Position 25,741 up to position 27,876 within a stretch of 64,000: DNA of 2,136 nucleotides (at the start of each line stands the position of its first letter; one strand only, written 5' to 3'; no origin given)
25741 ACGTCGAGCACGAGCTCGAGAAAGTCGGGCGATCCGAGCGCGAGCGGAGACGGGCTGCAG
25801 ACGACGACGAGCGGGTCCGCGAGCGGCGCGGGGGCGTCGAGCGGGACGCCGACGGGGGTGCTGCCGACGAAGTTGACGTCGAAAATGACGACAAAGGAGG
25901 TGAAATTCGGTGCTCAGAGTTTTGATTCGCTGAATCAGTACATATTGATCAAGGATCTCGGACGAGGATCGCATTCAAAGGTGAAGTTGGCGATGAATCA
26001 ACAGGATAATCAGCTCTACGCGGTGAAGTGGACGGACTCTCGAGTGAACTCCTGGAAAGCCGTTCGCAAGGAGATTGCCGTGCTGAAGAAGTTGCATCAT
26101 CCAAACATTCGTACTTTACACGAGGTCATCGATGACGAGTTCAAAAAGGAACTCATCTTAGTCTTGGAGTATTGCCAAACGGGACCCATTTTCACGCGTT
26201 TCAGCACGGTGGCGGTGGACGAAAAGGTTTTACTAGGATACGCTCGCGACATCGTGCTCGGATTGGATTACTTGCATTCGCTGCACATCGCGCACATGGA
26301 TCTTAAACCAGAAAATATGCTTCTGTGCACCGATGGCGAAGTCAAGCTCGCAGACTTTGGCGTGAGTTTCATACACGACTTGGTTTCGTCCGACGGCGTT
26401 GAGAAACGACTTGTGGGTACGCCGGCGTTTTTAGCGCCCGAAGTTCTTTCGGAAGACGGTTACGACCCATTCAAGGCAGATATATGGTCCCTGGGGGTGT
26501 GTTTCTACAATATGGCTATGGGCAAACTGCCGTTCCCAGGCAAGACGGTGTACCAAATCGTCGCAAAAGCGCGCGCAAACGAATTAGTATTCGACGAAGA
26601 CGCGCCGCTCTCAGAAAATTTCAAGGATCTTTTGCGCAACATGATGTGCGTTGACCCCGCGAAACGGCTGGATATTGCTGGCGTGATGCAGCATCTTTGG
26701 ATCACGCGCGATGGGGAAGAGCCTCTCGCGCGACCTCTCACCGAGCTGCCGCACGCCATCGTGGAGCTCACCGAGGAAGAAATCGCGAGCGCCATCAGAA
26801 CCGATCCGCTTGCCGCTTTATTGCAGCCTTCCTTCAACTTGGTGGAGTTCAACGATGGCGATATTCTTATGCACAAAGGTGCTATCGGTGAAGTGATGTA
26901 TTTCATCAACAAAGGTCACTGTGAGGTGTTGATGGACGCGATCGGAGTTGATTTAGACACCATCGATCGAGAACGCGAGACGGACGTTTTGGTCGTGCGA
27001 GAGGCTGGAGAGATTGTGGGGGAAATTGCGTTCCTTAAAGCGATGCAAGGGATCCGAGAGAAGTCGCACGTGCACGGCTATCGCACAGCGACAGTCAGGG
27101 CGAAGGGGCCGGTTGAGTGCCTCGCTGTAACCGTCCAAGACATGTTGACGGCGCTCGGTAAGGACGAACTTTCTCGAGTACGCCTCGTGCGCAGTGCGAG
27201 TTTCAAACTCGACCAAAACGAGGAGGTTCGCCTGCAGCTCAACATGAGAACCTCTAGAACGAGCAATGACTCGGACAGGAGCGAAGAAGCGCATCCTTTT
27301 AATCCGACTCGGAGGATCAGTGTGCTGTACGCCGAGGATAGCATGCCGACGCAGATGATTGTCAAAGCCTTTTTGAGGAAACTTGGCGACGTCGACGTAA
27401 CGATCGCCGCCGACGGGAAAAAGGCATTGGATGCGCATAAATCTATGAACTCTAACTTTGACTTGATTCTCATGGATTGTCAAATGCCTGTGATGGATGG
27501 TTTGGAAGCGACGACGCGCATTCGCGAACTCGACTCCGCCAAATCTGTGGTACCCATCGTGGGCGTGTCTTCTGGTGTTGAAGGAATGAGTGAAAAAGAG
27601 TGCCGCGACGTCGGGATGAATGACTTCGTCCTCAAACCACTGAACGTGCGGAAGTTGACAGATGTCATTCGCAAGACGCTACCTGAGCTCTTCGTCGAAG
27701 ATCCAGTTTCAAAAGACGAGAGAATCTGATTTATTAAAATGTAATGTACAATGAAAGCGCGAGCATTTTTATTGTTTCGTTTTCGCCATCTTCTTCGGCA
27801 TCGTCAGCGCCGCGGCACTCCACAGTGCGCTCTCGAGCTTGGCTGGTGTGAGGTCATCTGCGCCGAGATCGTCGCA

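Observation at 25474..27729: Ser/Thr kinase fused to a cNMP-binding domain and a CheY-like receiver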

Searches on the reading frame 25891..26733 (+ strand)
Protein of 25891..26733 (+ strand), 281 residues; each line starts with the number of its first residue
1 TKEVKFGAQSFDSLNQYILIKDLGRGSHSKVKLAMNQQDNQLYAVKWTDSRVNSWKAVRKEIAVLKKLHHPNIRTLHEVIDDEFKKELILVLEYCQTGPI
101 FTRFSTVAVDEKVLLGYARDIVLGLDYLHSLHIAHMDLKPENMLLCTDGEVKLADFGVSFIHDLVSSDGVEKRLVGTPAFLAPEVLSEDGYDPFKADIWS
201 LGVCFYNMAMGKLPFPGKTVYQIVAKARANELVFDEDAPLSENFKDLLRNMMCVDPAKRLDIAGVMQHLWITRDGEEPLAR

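Call 63: find_homologous_proteins(query=window:25891-26733:+, max_evalue=1e-20)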
Query window:25891-26733:+ (281 aa): 694 proteins with E <= 1e-20 among 2219 candidates; the best 120 are listed.
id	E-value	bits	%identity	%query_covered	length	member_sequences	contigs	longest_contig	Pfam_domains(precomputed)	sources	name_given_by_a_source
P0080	4.9e-96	340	60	95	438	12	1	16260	PF07714.24,PF00069.32,PF14531.13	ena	-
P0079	7.7e-89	316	52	99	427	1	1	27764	PF07714.24,PF00069.32,PF14531.13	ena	-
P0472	2.7e-80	288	62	79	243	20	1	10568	PF07714.24,PF00069.32,PF14531.13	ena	-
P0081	2.7e-76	275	55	83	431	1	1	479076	PF07714.24,PF00069.32,PF14531.13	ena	-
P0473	4.5e-73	264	55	81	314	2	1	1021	PF07714.24,PF00069.32,PF14531.13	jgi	jgi:[calcium/calmodulin-dependent protein kinase] kinase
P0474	3.8e-68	248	79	53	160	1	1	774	PF07714.24,PF00069.32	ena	-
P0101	2.2e-56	209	43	93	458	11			PF07714.24,PF00069.32,PF03109.23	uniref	uniref:Protein kinase domain-containing protein n=1 Tax=Physcomitrium patens TaxID=3218 RepID=A0A7I4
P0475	2.2e-53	200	37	95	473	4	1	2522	PF07714.24,PF00069.32,PF14531.13,PF17667.8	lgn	-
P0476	4.5e-52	195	38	95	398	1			PF07714.24,PF00069.32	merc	-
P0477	8.3e-51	191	62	56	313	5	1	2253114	PF07714.24,PF00069.32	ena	-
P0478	4.0e-48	182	38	95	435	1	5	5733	PF07714.24,PF00069.32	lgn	-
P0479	9.4e-48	181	37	97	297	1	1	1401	PF07714.24,PF00069.32,PF14531.13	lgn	-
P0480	1.5e-47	181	39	93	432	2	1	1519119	PF07714.24,PF00069.32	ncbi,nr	ncbi:calcium/calmodulin-dependent protein kinase kinase 2 isoform X3 [Halyomorpha halys]|nr:calcium/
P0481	3.0e-47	180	39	93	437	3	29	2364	PF07714.24,PF00069.32,PF14531.13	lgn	-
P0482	6.6e-47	178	67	47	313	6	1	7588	PF07714.24,PF00069.32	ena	-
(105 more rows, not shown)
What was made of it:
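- On CaMKK / GRIK (SnAK) kinase family: Named hits to the kinase alone are mostly CaMKK1/2 plus a Physcomitrium relative (call 63).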

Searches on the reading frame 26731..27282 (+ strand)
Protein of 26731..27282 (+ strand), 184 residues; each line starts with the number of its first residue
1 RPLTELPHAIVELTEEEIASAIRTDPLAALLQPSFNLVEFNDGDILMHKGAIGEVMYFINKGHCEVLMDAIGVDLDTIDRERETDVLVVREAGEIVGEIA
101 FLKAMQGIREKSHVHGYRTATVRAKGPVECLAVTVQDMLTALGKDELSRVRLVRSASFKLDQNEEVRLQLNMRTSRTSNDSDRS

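Call 21: search_solved_structures(query=window:26731-27282:+, max_evalue=0.01, show_alignments=3)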
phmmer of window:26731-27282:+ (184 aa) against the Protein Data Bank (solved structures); distinct sequences matched with E-value up to 0.01: 6.
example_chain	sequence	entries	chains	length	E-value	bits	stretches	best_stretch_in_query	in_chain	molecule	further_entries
5dyk_A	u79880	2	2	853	0.00043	23.3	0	24-68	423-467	CGMP-dependent protein kinase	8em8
9p74_A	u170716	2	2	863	0.002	21.2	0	29-68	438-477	cGMP-dependent protein kinase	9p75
5ezr_A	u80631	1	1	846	0.0039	20.2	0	29-68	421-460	cGMP-dependent protein kinase, putative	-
4rz7_A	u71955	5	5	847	0.004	20.2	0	29-68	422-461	cGMP-dependent protein kinase, putative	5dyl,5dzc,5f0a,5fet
4l11_A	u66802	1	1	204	0.0095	18.9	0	32-71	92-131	AGAP007709-PA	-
8ev8_D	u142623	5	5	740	0.0097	18.9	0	38-126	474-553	Cyclic nucleotide-gated cation channel beta-3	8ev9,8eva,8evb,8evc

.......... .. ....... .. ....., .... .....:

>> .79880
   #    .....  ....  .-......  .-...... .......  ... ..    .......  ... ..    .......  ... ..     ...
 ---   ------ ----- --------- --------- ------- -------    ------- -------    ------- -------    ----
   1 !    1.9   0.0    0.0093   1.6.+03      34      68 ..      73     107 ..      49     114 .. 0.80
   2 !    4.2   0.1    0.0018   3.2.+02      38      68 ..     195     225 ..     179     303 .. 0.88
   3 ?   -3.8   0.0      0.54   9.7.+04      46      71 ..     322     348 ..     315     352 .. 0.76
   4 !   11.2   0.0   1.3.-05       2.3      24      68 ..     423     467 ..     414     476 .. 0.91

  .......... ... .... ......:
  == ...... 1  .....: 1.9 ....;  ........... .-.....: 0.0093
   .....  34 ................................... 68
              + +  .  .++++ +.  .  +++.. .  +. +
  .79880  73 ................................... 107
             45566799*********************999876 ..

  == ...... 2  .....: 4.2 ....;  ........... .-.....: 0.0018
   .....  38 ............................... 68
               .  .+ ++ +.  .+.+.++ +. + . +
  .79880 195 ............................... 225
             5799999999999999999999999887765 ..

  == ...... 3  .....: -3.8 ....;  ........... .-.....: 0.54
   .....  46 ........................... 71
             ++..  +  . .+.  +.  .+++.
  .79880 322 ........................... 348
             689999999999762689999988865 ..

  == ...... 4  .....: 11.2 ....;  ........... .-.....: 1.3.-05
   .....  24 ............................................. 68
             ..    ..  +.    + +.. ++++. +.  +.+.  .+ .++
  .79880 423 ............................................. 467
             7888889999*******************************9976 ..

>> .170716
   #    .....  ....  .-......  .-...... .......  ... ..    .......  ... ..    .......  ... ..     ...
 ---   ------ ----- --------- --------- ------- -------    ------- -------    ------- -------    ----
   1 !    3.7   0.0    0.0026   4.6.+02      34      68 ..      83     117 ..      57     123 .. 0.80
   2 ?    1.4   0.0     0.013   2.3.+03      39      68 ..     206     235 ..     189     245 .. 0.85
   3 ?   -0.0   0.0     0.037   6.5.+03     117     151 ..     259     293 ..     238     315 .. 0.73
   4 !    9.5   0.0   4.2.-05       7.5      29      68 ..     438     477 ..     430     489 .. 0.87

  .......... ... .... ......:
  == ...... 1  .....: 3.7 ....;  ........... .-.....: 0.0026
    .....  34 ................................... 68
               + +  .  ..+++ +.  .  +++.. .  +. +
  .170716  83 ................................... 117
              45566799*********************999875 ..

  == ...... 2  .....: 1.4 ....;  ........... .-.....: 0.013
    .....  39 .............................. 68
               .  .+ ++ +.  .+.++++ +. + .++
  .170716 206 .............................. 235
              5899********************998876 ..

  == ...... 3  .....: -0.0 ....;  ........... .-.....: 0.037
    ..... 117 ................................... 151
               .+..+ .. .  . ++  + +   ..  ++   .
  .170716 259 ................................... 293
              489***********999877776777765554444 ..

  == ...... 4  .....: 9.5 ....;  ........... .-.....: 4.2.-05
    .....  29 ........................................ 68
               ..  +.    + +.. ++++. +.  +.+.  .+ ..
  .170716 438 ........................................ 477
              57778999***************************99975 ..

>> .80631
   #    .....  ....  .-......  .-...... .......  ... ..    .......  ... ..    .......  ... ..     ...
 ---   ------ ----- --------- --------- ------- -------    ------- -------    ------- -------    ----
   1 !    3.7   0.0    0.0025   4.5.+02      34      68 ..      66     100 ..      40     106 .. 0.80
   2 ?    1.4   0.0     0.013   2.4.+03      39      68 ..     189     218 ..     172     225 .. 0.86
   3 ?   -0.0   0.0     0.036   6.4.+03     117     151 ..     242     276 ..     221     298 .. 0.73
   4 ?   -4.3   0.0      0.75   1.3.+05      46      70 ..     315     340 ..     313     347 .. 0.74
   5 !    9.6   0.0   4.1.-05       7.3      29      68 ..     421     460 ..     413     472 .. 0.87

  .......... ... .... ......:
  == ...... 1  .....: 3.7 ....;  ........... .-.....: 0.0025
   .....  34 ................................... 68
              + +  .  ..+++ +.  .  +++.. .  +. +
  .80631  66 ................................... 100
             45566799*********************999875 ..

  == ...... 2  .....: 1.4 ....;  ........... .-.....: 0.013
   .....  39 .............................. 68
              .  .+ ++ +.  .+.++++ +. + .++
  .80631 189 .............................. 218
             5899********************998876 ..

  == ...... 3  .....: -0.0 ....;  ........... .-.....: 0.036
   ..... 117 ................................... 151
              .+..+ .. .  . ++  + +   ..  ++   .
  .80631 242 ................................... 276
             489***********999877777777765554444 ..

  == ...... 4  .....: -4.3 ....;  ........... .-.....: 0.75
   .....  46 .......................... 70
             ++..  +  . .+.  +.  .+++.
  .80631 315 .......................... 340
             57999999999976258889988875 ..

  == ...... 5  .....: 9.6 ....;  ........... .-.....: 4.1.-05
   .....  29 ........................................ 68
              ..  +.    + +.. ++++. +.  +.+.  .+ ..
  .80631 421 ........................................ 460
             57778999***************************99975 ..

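Call 42: predict_structure(alignment_id=A3)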
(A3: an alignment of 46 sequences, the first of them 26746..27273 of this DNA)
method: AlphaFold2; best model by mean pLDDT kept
length: 176 residues; sequences in the alignment: 46
mean_pLDDT: 72.3   pTM: 0.64
mean pLDDT of the five models: 72.3, 69.6, 68.8, 67.2, 66.8
residues with pLDDT >= 90: 25; 70-90: 88; 50-70: 43; < 50: 20
segments of 3 or more residues with pLDDT < 50: 1-9, 14-18, 174-176
pLDDT, mean of each block of 10 residues (from residue 1): 39 49 64 92 87 91 62 59 84 81 70 86 91 77 72 71 68 50
secondary structure, 60 per line:
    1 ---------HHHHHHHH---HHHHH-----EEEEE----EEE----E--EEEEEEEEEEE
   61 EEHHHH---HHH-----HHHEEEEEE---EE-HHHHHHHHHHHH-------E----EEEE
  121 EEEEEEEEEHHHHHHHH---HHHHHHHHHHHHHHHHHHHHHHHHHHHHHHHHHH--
elements in order: H10-17 H21-25 E31-35 E40-42 E50-62 H63-66 E81-86 H93-104 E117-129 H130-137 H141-174
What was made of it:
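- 26842..27156 (+): Cyclic-nucleotide-binding domain (aa 457-561). Its N-terminal helices start at about aa 428. AlphaFold2 model (call 42).
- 27163..27273 (+): Long predicted helix (aa ~565-598) joining the CNB domain to the receiver, with the conserved core R-L-V-R-[ST]-A-S-x-[KR]-L-[DE]-Q-N-E-E. DSSP places a helix at positions 141-174 of the model (call 42).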

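Call 45: fold_search(model_id=the predicted structure, library=pdb)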
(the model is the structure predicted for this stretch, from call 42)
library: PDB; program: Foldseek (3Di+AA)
matches with E <= 10: 1276; with E <= 0.001: 611
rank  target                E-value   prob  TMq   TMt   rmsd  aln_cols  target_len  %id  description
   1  8ev8_B                8.8e-11  1.00  0.58  0.25   5.4       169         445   24  Cryo-EM structure of cGMP bound truncated human CNGA3/CNGB3 channel in lipid nanodisc, closed state (released 2023-08-09)
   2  7rhl_C                1.2e-10  1.00  0.57  0.23  12.8       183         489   20  Cryo-EM structure of human rod Apo CNGA1/B1 channel with CLZ coiled coil (released 2021-11-03)
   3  7rhs_B                1.6e-10  1.00  0.58  0.25   5.5       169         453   23  Cryo-EM structure of apo-state of human CNGA3/CNGB3 channel (released 2022-03-02)
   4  9upg_C                1.8e-10  1.00  0.58  0.21  13.2       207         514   20  Cryo-EM structure of human olfactory CNGA2/A4/B1 in CaM-bound closed state (released 2025-09-24)
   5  7rhl_B                1.8e-10  1.00  0.54  0.23  12.2       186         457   23  Cryo-EM structure of human rod Apo CNGA1/B1 channel with CLZ coiled coil (released 2021-11-03)
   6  7rhl_A                2.0e-10  1.00  0.59  0.23  16.3       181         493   20  Cryo-EM structure of human rod Apo CNGA1/B1 channel with CLZ coiled coil (released 2021-11-03)
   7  6wel_A                2.6e-10  1.00  0.54  0.21   5.2       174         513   20  Structure of cGMP-unbound F403V/V407A mutant TAX-4 reconstituted in lipid nanodiscs (released 2020-06-03)
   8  7rhl_D                2.8e-10  1.00  0.58  0.23  16.7       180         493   21  Cryo-EM structure of human rod Apo CNGA1/B1 channel with CLZ coiled coil (released 2021-11-03)
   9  8bx7_C                2.9e-10  1.00  0.56  0.21  17.8       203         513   21  Structure of the rod CNG channel bound to calmodulin (released 2023-04-12)
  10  9upg_A                4.3e-10  1.00  0.57  0.22  15.9       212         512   19  Cryo-EM structure of human olfactory CNGA2/A4/B1 in CaM-bound closed state (released 2025-09-24)
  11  9upg_D                4.6e-10  1.00  0.59  0.22  13.7       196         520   20  Cryo-EM structure of human olfactory CNGA2/A4/B1 in CaM-bound closed state (released 2025-09-24)
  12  8eu3_C                5.5e-10  1.00  0.58  0.25   5.0       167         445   23  Cryo-EM structure of cGMP bound human CNGA3/CNGB3 channel in GDN, transition state 1 (released 2023-08-02)
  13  7rh9_A                5.9e-10  1.00  0.61  0.26   4.5       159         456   22  Cryo-EM structure of human rod CNGA1/B1 channel in apo state (released 2021-11-03)
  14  8etp_A                6.3e-10  1.00  0.61  0.26   3.5       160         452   22  Cryo-EM structure of cGMP bound closed state of human CNGA3/CNGB3 channel in GDN (released 2023-08-02)
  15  8bx7_B                6.3e-10  1.00  0.56  0.22  13.9       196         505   21  Structure of the rod CNG channel bound to calmodulin (released 2023-04-12)
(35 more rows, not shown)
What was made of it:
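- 26842..27156 (+): Foldseek hits to CNGA3/B3, CNGA1/B1, TAX-4, PKG-I, HCN2 and CRP (call 45).
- On Cyclic-nucleotide-binding domain (PF00027): The AlphaFold2 model (call 42) matches CNG, HCN, PKG and CRP CNBDs at E~1e-10 to 1e-9, prob 1.00, TM(query) 0.53-0.61 (call 45).
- Closest known: cGMP/cAMP-dependent protein kinases. Same: A CNB domain sits on the same polypeptide as a Ser/Thr kinase, and the CNB fold matches PKG-I among others (call 45).
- Checked: An AlphaFold2 model of aa 425-600 (pLDDT 72, pTM 0.64; call 42) hits CNG-channel, PKG-I, HCN2 and CRP cyclic-nucleotide-binding domains with Foldseek at E~1e-10 to 1e-9, prob 1.00 (call 45).
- The CNB fold is supported by calls 42 and 45. 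CNG-channel CNBDs, which are the top fold matches, bind cGMP in the solved structures listed in call 45.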

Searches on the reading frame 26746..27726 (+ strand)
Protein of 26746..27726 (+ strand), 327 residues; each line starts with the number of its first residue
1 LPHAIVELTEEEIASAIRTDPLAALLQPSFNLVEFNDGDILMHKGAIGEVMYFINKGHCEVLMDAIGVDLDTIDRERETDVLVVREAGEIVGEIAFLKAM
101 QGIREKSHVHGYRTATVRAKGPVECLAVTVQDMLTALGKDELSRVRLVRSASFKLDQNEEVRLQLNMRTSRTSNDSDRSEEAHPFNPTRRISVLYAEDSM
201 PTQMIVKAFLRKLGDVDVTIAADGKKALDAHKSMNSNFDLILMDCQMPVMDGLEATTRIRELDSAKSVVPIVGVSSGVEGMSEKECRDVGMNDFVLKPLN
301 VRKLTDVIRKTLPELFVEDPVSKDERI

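Call 49: search_protein_representatives(protein=window:26746-27726:+)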
Query: 327 residues. Proteins with E-value up to 0.001 (for the whole library): 344527; up to 1e-10: 103678; up to 1e-30: 331. The best 150 are listed.
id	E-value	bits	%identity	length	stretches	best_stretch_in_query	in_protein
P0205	4.9e-89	315.0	73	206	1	117-319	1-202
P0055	4.2e-79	282.4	49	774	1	6-323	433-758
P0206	6.9e-73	262.0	35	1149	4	192-312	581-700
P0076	3.0e-64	233.6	53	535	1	6-250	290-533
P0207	1.3e-58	215.1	34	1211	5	185-315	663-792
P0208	6.8e-57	209.5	35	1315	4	191-321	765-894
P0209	1.2e-52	195.6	35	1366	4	186-318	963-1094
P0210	1.3e-50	188.8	35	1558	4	186-312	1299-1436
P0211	2.0e-50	188.2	32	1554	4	192-322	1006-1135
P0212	2.1e-50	188.2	33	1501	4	193-312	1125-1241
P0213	1.3e-48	182.3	35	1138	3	189-312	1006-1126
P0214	1.0e-47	179.4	34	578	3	192-322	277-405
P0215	3.4e-47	177.6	36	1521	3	176-306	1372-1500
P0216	3.7e-47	177.5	36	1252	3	192-313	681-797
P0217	1.6e-46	175.4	36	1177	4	185-313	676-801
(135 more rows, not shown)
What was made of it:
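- Tried and rejected: Exhaustive HMMER search with CNB+REC (aa 425-751) against 1.84 billion representatives (call 49).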
